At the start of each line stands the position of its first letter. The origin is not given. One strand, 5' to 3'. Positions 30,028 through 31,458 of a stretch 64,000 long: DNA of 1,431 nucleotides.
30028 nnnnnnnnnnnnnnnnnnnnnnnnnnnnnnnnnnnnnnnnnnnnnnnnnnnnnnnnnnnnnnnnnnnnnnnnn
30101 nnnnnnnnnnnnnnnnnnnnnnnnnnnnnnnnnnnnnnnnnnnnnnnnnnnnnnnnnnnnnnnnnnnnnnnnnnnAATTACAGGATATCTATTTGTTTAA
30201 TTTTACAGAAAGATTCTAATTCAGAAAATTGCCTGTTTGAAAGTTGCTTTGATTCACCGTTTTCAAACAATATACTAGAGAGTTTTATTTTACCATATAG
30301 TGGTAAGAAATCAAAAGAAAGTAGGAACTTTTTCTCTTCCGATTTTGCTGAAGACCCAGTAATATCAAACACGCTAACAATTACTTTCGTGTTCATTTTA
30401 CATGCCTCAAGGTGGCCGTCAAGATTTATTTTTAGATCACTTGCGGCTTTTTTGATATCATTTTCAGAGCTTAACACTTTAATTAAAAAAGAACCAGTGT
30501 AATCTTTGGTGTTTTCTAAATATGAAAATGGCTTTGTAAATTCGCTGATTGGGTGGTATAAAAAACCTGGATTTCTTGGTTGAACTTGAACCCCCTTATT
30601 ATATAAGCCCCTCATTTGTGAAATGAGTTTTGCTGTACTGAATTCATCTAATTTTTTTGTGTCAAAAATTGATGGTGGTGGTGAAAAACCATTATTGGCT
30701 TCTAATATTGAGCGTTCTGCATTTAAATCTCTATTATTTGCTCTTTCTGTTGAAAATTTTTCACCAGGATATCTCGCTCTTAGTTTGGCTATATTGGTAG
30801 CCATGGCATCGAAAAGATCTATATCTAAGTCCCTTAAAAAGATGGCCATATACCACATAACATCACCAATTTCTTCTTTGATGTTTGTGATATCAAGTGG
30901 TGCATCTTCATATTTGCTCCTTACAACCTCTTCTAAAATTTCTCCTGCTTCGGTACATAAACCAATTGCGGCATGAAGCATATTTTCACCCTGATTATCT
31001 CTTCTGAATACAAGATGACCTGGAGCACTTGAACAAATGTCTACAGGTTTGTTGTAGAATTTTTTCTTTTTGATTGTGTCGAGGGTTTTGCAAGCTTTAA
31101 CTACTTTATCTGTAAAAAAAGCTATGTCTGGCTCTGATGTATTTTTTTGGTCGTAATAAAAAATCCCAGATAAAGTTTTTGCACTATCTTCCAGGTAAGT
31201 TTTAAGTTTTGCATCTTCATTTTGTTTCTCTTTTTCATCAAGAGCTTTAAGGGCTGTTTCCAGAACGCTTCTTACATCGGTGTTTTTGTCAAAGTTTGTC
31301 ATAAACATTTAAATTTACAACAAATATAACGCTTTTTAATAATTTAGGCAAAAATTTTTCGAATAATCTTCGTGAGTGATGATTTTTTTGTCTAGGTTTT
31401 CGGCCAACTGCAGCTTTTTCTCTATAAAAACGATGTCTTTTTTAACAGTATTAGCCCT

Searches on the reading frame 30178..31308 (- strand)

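Call 9: search_protein_families(library=phrogs, proteins=[window:30178-31308:-], max_evalue=0.001)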
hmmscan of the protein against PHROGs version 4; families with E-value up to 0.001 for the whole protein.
window:30178-31308:- (376 aa): 4 families
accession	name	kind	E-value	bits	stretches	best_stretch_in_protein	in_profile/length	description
phrog_229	-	other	1.8e-45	157.1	1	15-210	162-375/533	MazG-like pyrophosphatase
phrog_37613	-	other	1.1e-17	65.1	1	37-202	219-385/394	MazG-like pyrophosphatase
phrog_22758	-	other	3.5e-14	54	1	112-194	132-217/221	MazG-like pyrophosphatase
phrog_16522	-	other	5e-07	30.3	0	92-159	13-68/296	MazG-like pyrophosphatase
